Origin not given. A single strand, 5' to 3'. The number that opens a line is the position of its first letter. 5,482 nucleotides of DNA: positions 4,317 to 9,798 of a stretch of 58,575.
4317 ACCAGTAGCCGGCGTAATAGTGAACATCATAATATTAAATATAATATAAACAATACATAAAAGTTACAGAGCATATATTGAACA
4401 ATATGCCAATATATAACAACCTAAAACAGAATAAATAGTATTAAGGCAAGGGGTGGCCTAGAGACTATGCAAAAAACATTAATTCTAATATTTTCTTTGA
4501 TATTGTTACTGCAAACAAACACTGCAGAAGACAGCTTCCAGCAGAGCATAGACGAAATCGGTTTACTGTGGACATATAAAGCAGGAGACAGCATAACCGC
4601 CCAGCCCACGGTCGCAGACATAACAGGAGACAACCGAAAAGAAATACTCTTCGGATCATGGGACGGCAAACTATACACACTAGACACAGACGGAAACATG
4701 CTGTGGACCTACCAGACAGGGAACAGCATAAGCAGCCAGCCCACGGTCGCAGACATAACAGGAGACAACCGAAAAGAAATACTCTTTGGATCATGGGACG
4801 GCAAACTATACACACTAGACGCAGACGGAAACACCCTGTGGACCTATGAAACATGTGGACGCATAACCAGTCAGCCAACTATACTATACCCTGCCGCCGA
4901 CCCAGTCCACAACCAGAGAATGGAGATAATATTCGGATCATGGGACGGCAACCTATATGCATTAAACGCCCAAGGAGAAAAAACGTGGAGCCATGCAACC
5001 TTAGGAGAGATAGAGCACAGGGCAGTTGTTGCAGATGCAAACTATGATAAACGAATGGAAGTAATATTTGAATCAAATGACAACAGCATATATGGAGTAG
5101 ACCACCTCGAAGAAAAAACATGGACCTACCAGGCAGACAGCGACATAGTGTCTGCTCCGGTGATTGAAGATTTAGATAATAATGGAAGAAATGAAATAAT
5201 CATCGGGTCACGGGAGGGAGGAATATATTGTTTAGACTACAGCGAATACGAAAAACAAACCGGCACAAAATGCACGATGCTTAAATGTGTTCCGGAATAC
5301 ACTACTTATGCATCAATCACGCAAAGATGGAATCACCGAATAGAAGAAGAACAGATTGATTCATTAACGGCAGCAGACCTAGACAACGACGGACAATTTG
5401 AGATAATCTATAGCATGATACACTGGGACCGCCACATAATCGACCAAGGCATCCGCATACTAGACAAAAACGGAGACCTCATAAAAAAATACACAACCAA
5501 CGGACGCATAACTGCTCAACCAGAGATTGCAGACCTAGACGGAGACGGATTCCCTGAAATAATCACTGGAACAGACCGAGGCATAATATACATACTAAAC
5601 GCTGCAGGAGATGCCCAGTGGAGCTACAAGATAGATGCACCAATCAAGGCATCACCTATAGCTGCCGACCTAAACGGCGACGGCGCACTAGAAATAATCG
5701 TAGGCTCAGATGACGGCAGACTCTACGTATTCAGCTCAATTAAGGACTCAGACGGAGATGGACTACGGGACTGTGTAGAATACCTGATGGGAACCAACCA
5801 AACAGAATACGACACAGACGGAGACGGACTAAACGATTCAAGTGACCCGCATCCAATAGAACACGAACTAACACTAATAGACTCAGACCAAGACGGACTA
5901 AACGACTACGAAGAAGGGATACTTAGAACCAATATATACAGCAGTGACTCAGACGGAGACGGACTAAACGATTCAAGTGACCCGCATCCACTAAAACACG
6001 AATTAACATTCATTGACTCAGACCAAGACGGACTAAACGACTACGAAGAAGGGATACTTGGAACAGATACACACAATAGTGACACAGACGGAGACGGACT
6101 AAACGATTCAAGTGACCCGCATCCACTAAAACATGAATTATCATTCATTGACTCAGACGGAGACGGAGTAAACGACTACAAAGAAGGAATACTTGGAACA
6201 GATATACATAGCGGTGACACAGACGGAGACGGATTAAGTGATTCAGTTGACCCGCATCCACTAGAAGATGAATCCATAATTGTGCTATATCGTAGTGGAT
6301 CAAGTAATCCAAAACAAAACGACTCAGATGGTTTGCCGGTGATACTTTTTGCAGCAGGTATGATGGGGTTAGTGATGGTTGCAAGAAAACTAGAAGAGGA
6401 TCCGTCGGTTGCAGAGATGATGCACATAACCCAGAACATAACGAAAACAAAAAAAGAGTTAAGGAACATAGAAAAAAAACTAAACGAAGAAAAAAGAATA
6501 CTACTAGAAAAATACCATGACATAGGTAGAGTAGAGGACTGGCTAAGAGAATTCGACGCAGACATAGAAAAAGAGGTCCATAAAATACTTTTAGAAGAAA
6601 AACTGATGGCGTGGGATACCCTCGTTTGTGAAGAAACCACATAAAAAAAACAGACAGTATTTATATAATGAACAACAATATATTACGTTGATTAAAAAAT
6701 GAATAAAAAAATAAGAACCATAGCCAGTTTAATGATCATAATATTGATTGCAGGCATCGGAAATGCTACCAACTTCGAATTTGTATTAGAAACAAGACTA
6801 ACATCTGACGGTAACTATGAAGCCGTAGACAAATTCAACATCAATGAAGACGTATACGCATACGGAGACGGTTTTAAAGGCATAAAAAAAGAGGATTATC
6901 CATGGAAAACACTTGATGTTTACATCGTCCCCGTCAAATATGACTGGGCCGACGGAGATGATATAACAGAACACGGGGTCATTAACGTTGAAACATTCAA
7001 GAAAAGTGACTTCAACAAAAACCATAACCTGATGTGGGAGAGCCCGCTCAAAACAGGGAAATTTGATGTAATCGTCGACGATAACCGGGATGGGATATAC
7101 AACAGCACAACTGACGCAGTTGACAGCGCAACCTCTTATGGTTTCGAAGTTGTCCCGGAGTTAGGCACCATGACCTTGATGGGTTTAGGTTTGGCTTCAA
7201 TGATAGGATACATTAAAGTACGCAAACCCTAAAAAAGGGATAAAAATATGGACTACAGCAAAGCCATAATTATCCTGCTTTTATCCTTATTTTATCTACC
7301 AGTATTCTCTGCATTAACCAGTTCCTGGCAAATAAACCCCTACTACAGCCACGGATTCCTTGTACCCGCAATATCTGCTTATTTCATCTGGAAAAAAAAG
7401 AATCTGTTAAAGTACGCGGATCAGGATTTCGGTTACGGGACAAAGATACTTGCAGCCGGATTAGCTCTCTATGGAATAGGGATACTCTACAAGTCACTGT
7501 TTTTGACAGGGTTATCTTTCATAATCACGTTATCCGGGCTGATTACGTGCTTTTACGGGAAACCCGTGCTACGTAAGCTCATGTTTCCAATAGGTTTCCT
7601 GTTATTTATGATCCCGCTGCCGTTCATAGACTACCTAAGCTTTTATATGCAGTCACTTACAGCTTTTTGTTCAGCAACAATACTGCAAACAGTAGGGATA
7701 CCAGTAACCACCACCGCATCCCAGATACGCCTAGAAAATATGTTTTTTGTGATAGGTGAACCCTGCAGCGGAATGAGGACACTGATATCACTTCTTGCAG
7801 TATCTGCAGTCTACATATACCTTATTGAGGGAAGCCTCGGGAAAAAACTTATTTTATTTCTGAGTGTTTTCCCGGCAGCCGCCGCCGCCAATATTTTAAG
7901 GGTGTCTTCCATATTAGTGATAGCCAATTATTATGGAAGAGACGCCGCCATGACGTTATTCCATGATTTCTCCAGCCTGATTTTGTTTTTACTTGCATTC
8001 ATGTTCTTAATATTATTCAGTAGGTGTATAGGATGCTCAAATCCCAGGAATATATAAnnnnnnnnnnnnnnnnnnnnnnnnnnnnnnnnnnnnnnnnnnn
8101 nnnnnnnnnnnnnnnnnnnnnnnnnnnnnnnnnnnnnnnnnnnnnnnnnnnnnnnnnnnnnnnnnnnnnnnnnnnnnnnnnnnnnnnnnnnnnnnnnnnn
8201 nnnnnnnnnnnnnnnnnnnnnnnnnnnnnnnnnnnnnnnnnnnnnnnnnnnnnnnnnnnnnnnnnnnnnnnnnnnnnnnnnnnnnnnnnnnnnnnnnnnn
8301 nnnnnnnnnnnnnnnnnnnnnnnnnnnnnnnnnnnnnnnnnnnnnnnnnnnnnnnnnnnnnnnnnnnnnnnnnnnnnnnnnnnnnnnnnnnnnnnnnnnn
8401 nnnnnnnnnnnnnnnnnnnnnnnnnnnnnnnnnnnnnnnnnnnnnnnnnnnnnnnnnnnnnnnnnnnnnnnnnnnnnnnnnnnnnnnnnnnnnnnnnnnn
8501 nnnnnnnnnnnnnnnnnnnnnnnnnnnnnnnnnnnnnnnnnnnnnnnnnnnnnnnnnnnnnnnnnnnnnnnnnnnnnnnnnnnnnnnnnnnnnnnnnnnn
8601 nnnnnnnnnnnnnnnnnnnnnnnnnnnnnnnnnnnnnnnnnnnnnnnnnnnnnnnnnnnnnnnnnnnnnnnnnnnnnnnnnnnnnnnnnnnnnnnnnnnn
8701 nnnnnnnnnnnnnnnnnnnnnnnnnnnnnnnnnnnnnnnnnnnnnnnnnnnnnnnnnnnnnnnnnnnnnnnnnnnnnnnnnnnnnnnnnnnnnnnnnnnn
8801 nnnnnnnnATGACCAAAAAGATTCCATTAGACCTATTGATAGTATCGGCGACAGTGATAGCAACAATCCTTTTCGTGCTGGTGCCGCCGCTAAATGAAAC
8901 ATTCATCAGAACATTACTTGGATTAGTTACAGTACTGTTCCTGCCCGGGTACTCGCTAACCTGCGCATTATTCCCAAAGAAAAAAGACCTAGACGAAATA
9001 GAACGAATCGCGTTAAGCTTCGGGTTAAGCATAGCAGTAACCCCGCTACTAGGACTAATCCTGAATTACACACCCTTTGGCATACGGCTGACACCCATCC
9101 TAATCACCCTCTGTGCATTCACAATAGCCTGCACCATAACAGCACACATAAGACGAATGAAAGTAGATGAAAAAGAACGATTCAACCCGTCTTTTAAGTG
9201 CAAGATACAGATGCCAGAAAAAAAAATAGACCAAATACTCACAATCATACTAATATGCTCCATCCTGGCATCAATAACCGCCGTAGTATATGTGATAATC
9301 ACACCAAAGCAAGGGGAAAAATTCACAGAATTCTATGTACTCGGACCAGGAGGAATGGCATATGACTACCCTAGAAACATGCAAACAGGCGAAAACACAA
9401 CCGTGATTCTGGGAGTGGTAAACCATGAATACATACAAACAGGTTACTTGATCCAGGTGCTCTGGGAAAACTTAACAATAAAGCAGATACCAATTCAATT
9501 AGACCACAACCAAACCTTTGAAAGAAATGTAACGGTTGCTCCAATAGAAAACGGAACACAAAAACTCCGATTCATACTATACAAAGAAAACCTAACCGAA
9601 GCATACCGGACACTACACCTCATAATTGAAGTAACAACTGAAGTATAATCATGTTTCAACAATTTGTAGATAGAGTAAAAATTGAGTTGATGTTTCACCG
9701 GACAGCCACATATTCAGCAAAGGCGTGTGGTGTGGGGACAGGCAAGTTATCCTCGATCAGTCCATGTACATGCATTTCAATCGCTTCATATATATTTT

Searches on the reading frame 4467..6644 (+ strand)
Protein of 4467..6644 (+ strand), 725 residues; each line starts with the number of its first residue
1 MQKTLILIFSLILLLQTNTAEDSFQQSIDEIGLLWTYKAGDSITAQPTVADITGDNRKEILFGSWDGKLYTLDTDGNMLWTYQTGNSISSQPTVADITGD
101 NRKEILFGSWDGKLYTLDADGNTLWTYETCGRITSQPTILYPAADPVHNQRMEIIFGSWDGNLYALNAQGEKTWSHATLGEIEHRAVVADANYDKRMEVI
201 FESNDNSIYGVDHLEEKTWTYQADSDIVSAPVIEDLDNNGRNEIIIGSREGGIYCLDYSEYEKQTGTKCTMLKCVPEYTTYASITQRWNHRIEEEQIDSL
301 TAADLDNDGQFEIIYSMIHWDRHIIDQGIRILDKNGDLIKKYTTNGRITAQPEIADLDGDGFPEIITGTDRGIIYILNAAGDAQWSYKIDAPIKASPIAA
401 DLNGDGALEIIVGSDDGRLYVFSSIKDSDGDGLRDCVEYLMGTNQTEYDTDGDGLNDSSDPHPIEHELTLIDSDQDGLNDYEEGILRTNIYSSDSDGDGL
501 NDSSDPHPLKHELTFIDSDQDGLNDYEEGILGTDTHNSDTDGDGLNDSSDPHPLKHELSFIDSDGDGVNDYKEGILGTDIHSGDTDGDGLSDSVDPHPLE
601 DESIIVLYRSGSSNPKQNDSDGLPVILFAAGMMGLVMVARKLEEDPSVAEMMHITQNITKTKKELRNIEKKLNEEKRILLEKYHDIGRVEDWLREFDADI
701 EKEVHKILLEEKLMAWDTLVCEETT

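Call 68: search_protein_families(library=pfam, proteins=[window:4467-6644:+], max_evalue=0.001)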
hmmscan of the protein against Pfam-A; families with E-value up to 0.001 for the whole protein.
window:4467-6644:+ (725 aa): 8 families
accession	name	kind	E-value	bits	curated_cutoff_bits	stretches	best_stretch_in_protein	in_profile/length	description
PF13570.13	Beta-prop_ACSF4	-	4.4e-40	138.5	133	2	33-260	41-245/329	Beta-alanine-activating enzyme, beta-propeller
PF25292.1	Beta-prop_CGLA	-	1.6e-36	126.8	26.8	4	34-86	21-73/316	Lambda-carrageenase beta-propeller domain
PF15907.11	Itfg2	-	2.2e-19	70.3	27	2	75-123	238-285/330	Integrin-alpha FG-GAP repeat-containing protein 2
PF13517.12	FG-GAP_3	-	2.6e-14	54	26.9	2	356-412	1-61/61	FG-GAP-like repeat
PF23743.1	Beta-prop_BBS7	-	2.2e-13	50.6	27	1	326-425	149-252/299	BBS7 beta-propeller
PF13360.13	PQQ_2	-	8.4e-13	48.9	27.6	1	34-198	16-168/233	Outer membrane protein assembly factor BamB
PF14783.12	BBS2_Mid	-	8.9e-12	45.5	27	0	203-253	56-105/108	Ciliary BBSome complex subunit 2, middle region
PF01839.29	FG-GAP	-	3.2e-06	27.3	22.1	0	355-377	8-37/37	FG-GAP repeat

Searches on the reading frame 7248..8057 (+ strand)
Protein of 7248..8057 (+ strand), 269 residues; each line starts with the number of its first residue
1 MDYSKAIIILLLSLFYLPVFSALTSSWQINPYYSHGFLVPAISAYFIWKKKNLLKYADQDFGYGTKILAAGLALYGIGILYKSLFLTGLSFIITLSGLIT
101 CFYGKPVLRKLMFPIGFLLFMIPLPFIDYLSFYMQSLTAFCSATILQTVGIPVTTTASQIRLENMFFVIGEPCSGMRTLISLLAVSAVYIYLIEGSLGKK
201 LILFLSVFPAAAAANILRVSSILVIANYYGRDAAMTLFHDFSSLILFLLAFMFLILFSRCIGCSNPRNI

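Call 66: search_protein_families(library=pfam, proteins=[window:7248-8057:+], max_evalue=0.001)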
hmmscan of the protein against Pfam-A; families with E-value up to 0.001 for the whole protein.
window:7248-8057:+ (269 aa): 1 family
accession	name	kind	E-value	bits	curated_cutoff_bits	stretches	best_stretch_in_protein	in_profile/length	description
PF09721.15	Exosortase_EpsH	-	2.4e-55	188.1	25.7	1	10-257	2-250/254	Transmembrane exosortase (Exosortase_EpsH)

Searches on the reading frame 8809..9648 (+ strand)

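Call 66: search_protein_families(library=pfam, proteins=[window:8809-9648:+], max_evalue=0.001)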
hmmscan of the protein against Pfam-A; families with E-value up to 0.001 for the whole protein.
window:8809-9648:+ (279 aa): 1 family
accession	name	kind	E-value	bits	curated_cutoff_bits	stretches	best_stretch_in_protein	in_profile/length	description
PF07760.16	DUF1616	-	6.9e-86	288.6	31.6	1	14-273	3-306/307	Protein of unknown function (DUF1616)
